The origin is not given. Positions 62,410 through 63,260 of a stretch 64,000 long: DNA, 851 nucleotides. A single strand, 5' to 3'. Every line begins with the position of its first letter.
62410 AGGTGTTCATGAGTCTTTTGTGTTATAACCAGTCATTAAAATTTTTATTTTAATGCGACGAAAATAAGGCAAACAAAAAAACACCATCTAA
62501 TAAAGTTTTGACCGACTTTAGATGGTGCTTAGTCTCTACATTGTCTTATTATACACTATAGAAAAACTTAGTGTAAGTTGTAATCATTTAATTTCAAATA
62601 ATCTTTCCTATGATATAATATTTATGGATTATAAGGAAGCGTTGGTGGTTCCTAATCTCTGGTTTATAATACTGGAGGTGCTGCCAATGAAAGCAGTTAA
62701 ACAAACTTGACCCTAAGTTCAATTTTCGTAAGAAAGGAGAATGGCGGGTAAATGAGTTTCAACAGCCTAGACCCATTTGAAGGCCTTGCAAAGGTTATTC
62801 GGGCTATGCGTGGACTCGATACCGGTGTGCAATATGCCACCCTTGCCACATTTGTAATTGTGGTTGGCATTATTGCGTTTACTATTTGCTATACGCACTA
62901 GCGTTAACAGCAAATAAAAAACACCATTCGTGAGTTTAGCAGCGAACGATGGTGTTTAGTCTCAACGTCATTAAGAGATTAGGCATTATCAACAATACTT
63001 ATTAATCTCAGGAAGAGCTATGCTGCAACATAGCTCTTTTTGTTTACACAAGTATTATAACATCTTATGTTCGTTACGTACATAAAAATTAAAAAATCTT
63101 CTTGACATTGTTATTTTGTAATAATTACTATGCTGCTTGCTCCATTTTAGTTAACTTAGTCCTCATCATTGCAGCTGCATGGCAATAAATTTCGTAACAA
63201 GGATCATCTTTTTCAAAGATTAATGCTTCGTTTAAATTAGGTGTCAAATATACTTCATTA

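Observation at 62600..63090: Type I toxin-antitoxin-like locus B, mirror-image paralog of locus A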

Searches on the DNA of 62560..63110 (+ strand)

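Call 12: search_dna_similar(query=window:62560-63110:+, collection=plasmids, mode=distant, max_evalue=0.001)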
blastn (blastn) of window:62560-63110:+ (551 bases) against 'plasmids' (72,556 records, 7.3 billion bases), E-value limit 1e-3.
Records with a match: 4; places in all: 4; records where one place covers at least 80% of the query: 2.
Best place of each record, by identity: 90-95% 1; 80-90% 1; 60-80% 2.
By first word of the organism name: Limosilactobacillus 4.
By predicted mobility (MOB-suite, as given by PLSDB): non-mobilizable 4.
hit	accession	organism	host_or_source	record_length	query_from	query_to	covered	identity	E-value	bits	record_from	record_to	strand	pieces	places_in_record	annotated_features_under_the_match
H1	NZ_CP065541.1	Limosilactobacillus reuteri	Yak,cell culture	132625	1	503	91%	94.0%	0e+0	765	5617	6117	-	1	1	hypothetical protein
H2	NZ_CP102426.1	Limosilactobacillus reuteri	Homo sapiens,tissue samle,Breast milk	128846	50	500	82%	73.5%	4e-59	235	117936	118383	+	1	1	none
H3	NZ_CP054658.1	Limosilactobacillus reuteri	Sus scrofa domesticus,single organism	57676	454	533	15%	79.0%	5e-7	64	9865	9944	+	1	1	none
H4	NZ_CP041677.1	Limosilactobacillus reuteri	Peromyscus leucopus,Wholel organism ...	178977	454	504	9%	86.5%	7e-6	60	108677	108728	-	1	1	none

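Call 13: get_annotated_region(hit=H1, flank=5000)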
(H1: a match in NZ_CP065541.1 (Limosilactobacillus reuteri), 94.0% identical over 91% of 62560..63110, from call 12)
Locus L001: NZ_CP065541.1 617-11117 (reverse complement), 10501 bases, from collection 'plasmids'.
description: Limosilactobacillus reuteri strain YLR001 plasmid unnamed1, complete sequence
organism: Limosilactobacillus reuteri (NCBI taxid 1598)
taxonomy: Bacteria; Bacillota; Bacilli; Lactobacillales; Lactobacillaceae; Limosilactobacillus; Limosilactobacillus reuteri
host: -; source: Yak,cell culture; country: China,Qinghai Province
typing (MOB-suite, as given by PLSDB): non-mobilizable; replicon rep_cluster_2483
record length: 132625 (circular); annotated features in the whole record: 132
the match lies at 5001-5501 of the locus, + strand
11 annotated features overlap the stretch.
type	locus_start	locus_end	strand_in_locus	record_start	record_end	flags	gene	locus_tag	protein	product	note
CDS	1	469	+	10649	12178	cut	-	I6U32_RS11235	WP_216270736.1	IS66 family transposase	-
CDS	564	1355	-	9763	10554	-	-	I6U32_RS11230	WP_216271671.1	EAL domain-containing protein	-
CDS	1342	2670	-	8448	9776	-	-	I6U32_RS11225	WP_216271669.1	glycosyltransferase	-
CDS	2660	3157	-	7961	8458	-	-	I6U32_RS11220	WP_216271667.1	ABC transporter permease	-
CDS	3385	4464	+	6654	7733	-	-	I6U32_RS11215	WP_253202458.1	GGDEF domain-containing protein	-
CDS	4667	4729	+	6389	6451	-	-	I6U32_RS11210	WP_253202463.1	hypothetical protein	-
CDS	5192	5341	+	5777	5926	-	-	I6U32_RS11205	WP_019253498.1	hypothetical protein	-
CDS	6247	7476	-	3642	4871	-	-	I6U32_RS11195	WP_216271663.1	MFS transporter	GO:0055085 - transmembrane transport [Evidence IEA]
CDS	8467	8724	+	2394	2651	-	-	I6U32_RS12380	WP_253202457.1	hypothetical protein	-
CDS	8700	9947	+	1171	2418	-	-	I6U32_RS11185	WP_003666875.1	ISL3 family transposase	-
CDS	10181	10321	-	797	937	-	-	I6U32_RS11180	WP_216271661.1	hypothetical protein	-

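Call 14: get_annotated_region(hit=H2, flank=5000)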
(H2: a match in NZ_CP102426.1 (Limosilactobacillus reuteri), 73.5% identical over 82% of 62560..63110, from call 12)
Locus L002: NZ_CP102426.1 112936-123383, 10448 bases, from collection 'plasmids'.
description: Limosilactobacillus reuteri strain FN041 plasmid unnamed1, complete sequence
organism: Limosilactobacillus reuteri (NCBI taxid 1598)
taxonomy: Bacteria; Bacillota; Bacilli; Lactobacillales; Lactobacillaceae; Limosilactobacillus; Limosilactobacillus reuteri
host: -; source: Homo sapiens,tissue samle,Breast milk; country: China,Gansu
typing (MOB-suite, as given by PLSDB): non-mobilizable; replicon rep_cluster_2483
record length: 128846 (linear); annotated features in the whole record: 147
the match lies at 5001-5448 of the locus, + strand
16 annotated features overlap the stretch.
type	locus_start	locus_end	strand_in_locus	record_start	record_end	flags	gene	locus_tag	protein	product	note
CDS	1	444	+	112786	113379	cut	-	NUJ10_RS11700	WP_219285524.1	tyrosine-type recombinase/integrase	GO:0015074 - DNA integration [Evidence IEA]; GO:0006310 - DNA recombination [Evidence IEA]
CDS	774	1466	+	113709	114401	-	-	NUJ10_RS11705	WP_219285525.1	hypothetical protein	-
CDS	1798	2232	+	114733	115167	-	-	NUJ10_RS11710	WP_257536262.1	hypothetical protein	-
CDS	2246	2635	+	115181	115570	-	-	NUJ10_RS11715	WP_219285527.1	hypothetical protein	-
CDS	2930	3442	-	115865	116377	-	-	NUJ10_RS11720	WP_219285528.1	hypothetical protein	-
CDS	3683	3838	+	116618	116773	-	-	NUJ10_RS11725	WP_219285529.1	hypothetical protein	-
CDS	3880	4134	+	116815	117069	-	-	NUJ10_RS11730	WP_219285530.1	hypothetical protein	-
CDS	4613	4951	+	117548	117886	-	-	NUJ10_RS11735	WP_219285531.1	hypothetical protein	-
CDS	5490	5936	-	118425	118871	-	-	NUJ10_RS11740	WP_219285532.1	hypothetical protein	-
CDS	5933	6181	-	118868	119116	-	-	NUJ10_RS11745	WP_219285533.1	hypothetical protein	-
CDS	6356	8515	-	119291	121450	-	-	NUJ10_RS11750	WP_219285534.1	RNA ligase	-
CDS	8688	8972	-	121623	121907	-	-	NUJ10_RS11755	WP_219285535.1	hypothetical protein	-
CDS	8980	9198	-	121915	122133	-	-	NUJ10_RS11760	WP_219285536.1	hypothetical protein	-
CDS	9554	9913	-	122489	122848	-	-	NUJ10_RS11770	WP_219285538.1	hypothetical protein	-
CDS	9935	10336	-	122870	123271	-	-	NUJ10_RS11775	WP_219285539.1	hypothetical protein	-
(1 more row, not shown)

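Call 20: get_annotated_region(hit=H3, flank=3000)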
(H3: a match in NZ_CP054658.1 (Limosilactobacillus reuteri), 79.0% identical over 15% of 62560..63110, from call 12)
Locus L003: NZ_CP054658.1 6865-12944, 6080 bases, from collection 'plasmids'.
description: Limosilactobacillus reuteri strain AN417 plasmid pAN417A, complete sequence
organism: Limosilactobacillus reuteri (NCBI taxid 1598)
taxonomy: Bacteria; Bacillota; Bacilli; Lactobacillales; Lactobacillaceae; Limosilactobacillus; Limosilactobacillus reuteri
host: -; source: Sus scrofa domesticus,single organism; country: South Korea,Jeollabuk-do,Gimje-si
typing (MOB-suite, as given by PLSDB): non-mobilizable; replicon rep_cluster_2483
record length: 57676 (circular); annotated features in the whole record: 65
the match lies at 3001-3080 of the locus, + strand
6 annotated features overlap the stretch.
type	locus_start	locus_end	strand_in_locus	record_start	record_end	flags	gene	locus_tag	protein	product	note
CDS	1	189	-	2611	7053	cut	-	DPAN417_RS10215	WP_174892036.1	Eco57I restriction-modification methylase domain-containing protein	GO:0006304 - DNA modification [Evidence IEA]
CDS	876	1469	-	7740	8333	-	-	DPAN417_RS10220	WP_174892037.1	tyrosine-type recombinase/integrase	GO:0015074 - DNA integration [Evidence IEA]; GO:0006310 - DNA recombination [Evidence IEA]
CDS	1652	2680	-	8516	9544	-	-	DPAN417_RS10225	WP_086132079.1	SHOCT domain-containing protein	-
CDS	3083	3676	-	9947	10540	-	-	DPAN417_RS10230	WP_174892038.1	LysM domain-containing protein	-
CDS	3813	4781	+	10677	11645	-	-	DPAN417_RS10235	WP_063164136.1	IS30 family transposase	-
CDS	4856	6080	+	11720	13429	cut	-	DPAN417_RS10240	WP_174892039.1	hypothetical protein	-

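Call 21: get_annotated_region(hit=H4, flank=3000)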
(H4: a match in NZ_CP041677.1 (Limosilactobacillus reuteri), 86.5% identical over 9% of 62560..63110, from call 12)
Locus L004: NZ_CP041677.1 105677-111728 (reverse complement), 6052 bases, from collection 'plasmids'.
description: Limosilactobacillus reuteri strain LL7 plasmid unnamed, complete sequence
organism: Limosilactobacillus reuteri (NCBI taxid 1598)
taxonomy: Bacteria; Bacillota; Bacilli; Lactobacillales; Lactobacillaceae; Limosilactobacillus; Limosilactobacillus reuteri
host: -; source: Peromyscus leucopus,Wholel organism from pure culture,Stomach contents; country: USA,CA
typing (MOB-suite, as given by PLSDB): non-mobilizable
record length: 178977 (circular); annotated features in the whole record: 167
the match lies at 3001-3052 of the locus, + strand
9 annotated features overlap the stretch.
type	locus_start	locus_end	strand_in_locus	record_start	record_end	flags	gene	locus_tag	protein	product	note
CDS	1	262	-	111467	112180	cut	-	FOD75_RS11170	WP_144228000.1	hypothetical protein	-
CDS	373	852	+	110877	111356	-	-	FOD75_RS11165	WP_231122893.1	heavy metal-binding domain-containing protein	-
CDS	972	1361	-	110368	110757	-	-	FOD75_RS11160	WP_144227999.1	hypothetical protein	-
CDS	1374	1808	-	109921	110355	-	-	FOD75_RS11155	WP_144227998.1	hypothetical protein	-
CDS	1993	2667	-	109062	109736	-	-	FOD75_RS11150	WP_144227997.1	hypothetical protein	-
CDS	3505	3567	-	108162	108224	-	-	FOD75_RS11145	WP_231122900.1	hypothetical protein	-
CDS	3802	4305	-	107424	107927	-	-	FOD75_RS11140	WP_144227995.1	SMI1/KNR4 family protein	GO:0042546 - cell wall biogenesis [Evidence IEA]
CDS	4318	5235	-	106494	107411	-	-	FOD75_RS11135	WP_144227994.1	HNH endonuclease signature motif containing protein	-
CDS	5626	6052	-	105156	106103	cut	-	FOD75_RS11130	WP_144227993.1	hypothetical protein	-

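Call 73: search_dna_similar(query=L011:1-2130:+, collection=plasmids, mode=distant, max_rows=10)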
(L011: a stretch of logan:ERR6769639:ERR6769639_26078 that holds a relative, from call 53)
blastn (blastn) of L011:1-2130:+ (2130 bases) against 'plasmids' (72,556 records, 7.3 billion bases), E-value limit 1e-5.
Records with a match: 3; places in all: 5; records where one place covers at least 80% of the query: 0.
Best place of each record, by identity: 60-80% 3.
By first word of the organism name: Limosilactobacillus 3.
By predicted mobility (MOB-suite, as given by PLSDB): non-mobilizable 3.
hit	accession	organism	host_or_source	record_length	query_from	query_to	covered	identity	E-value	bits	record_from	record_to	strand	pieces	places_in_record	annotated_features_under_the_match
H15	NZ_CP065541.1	Limosilactobacillus reuteri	Yak,cell culture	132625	610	1015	19%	67.9%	6e-20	107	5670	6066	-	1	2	hypothetical protein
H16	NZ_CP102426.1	Limosilactobacillus reuteri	Homo sapiens,tissue samle,Breast milk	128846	800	1878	18%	72.3%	6e-20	183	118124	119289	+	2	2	hypothetical protein (x2)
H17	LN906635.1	Limosilactobacillus reuteri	-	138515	1701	1986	13%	74.7%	3e-23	193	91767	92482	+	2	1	hypothetical membrane protein predicted by prodigal (x3) | hypothetical membrane protein | hypothetical protein predicted by prodigal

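Call 80: search_rna_families(sources=[L011, L016, L008], threshold=evalue, max_evalue=1)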
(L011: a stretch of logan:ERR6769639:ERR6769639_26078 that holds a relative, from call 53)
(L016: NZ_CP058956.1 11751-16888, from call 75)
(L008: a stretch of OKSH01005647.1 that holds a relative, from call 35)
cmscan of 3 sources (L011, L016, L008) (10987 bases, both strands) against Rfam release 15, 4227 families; matches with E-value up to 1: 1.
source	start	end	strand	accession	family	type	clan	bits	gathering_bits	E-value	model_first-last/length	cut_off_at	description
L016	121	156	-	RF01648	ceN65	Gene; snRNA; snoRNA; CD-box;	-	21.8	48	0.43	1-65/65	no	Caenorhabditis snoRNA ceN65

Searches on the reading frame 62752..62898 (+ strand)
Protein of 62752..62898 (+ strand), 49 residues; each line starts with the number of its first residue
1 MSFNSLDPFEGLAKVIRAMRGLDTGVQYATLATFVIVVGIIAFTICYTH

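Call 6: search_protein_families(library=pfam, proteins=[window:62752-62898:+], max_evalue=1)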
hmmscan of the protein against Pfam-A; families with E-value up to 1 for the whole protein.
seq(49 aa): 0 families

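Call 7: search_protein_families(library=ncbifam, proteins=[window:62752-62898:+], max_evalue=1)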
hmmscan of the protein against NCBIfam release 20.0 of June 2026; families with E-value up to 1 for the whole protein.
seq(49 aa): 0 families

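Call 11: find_homologous_proteins(query=window:62752-62898:+, max_evalue=10)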
Query seq(49 aa) (49 aa): 7 proteins with E <= 10 among 7 candidates.
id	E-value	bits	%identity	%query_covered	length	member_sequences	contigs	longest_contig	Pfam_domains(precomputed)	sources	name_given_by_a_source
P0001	6.2e-24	99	100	100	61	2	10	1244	-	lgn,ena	-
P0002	7.7e-24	99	100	100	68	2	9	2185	-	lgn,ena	-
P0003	8.3e-24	98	100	100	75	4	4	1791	-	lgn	-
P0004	1.9e-23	97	98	100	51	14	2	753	-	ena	-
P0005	2.8e-22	94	96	100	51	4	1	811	-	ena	-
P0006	2.9e-22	94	98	100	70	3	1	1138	-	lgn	-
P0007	2.6e-9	54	97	61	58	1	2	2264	-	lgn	-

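Call 35: find_related_loci(query=A3, collection=metagenome_contigs, flank=3000)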
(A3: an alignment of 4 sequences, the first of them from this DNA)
Query A3 (49 aa) in metagenome_contigs; peptide patterns used: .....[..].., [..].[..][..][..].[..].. (x = any residue, [..] = any of these).
124 stretches matched a pattern; 3 encode a relative of the query (tblastn E <= 1e-3); 3 distinct loci.
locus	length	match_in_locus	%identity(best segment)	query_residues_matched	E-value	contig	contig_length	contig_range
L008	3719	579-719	66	3-49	4e-19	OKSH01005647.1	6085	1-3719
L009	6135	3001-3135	64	5-49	6e-18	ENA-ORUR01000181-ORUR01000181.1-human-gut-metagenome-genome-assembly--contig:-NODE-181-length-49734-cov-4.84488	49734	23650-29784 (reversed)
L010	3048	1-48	88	34-49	3e-6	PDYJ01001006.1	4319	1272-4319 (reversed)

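Call 36: find_related_loci(query=A3, collection=viral_contigs, flank=3000)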
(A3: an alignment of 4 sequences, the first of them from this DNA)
Query A3 (49 aa) in viral_contigs; peptide patterns used: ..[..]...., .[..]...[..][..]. (x = any residue, [..] = any of these).
40 stretches matched a pattern, but none encodes a relative of the query by tblastn (E <= 1e-3).

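Call 51: search_protein_representatives(protein=window:62752-62898:+)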
Query: 49 residues. Proteins with E-value up to 0.001 (for the whole library): 2; up to 1e-10: 0; up to 1e-30: 0. The best 2 are listed.
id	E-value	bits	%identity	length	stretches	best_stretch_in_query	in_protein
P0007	8.3e-10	53.7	97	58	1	1-30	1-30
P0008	2.4e-08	49.2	55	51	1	2-49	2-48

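Call 53: find_encoding_contigs(protein=P0008, flank=3000, max_places=5)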
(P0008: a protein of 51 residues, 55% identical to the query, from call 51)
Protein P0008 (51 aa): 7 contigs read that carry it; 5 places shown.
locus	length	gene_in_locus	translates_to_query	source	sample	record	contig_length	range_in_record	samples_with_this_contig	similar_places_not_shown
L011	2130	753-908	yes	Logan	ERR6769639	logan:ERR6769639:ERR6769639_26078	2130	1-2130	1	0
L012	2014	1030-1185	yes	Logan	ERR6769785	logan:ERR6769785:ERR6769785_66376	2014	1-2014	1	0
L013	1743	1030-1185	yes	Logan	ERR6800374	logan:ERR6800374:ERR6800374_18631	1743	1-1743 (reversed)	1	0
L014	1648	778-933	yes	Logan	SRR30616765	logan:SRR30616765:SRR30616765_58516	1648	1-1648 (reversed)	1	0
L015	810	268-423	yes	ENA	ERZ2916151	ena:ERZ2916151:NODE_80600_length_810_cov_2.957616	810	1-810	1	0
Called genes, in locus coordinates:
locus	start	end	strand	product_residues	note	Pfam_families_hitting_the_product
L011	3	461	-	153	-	?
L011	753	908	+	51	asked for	-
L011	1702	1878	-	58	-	-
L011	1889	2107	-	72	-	-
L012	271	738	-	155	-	-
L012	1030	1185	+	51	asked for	-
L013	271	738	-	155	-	-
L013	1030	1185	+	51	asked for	-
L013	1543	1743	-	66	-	?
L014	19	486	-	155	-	-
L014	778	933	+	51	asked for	-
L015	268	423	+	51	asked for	-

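Call 62: search_protein_families(library=phrogs, proteins=[window:62752-62898:+], max_evalue=1)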
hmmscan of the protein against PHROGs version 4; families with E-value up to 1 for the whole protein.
seq(49 aa): 0 families

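Call 70: predict_structure(protein=window:62752-62898:+)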
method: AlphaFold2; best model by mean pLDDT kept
length: 49 residues; sequences in the alignment: 1
mean_pLDDT: 83.7   pTM: 0.45
mean pLDDT of the five models: 83.7, 82.3, 71.6, 69.3, 69.2
residues with pLDDT >= 90: 19; 70-90: 23; 50-70: 6; < 50: 1
segments of 3 or more residues with pLDDT < 50: none
pLDDT, mean of each block of 10 residues (from residue 1): 64 82 84 96 93
secondary structure, 60 per line:
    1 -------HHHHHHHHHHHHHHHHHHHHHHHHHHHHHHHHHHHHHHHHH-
elements in order: H8-48

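Call 74: search_dna_similar(query=window:62752-62898:+, collection=plasmids, mode=protein, max_evalue=1, max_rows=30)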
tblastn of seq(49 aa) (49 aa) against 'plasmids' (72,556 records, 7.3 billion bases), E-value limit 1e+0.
Records with a match: 4; places in all: 6; records where one place covers at least 80% of the query: 4.
Best place of each record, by identity: >=99% 1; 60-80% 1; <60% 2.
By first word of the organism name: Limosilactobacillus 4.
By predicted mobility (MOB-suite, as given by PLSDB): non-mobilizable 4.
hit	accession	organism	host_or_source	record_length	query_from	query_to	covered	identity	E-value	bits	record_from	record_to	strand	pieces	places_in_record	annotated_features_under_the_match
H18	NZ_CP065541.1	Limosilactobacillus reuteri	Yak,cell culture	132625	1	49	100%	100.0%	2e-25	102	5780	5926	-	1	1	hypothetical protein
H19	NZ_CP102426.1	Limosilactobacillus reuteri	Homo sapiens,tissue samle,Breast milk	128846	3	49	96%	68.1%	3e-14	71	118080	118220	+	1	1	none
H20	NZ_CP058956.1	Limosilactobacillus mucosae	Homo sapiens,pure culture,gut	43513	4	49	94%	41.3%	1e-2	38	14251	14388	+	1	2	hypothetical protein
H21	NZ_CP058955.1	Limosilactobacillus mucosae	Homo sapiens,pure culture,gut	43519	4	49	94%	41.3%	1e-2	38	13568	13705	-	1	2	hypothetical protein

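Call 75: get_annotated_region(hit=H20, flank=2500)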
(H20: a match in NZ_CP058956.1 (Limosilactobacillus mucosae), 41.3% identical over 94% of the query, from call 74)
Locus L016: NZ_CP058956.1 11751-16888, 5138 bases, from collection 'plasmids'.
description: Limosilactobacillus mucosae strain A1 plasmid unnamed2, complete sequence
organism: Limosilactobacillus mucosae (NCBI taxid 97478)
taxonomy: Bacteria; Bacillota; Bacilli; Lactobacillales; Lactobacillaceae; Limosilactobacillus; Limosilactobacillus mucosae
host: -; source: Homo sapiens,pure culture,gut; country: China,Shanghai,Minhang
typing (MOB-suite, as given by PLSDB): non-mobilizable
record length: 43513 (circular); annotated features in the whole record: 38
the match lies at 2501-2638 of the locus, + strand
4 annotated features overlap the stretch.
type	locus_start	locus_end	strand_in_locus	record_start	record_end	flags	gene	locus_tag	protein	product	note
CDS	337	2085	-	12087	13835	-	-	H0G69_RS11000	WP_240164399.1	AAA family ATPase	-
CDS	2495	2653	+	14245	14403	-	-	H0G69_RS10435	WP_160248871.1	hypothetical protein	-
CDS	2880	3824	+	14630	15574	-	-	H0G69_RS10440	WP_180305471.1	GH25 family lysozyme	GO:0016998 - cell wall macromolecule catabolic process [Evidence IEA]; GO:0009253 - peptidoglycan catabolic process ...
CDS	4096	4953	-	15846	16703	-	-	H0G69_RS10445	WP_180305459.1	hypothetical protein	-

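Call 78: find_encoding_contigs(protein=window:62752-62898:+, flank=6000, max_places=10)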
Protein seq(49 aa) (49 aa): 24 contigs read that carry it; 8 places shown.
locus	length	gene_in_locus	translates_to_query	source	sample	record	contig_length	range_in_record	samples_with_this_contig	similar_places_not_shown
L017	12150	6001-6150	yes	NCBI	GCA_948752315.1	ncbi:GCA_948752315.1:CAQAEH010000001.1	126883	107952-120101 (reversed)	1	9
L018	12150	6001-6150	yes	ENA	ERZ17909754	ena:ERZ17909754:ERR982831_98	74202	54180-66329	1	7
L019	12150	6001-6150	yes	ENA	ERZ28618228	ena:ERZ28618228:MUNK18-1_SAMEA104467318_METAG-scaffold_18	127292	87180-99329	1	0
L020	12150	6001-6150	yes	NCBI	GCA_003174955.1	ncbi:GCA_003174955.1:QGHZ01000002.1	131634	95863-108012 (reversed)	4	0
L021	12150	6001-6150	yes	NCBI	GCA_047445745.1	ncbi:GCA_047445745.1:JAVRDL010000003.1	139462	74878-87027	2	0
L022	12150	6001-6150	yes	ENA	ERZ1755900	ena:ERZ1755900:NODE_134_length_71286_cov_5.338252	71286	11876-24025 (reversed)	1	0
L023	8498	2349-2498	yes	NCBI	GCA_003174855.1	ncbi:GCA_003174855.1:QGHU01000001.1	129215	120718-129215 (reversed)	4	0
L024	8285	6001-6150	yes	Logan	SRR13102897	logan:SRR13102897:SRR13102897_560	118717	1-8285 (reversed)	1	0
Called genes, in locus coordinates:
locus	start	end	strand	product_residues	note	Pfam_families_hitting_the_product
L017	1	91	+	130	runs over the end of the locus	-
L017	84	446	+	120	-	-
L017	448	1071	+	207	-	PF00265:TK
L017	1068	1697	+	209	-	PF01476:LysM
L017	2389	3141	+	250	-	PF00589:Phage_integrase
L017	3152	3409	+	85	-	-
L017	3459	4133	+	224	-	-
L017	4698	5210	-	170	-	-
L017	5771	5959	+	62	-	-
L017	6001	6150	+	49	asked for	-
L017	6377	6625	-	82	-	-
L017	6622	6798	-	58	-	-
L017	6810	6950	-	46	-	-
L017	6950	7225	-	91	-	-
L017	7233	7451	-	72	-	-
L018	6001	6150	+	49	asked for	-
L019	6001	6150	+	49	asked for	-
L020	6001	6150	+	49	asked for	-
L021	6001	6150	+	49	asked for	-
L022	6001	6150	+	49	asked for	-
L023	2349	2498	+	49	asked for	-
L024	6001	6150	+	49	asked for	-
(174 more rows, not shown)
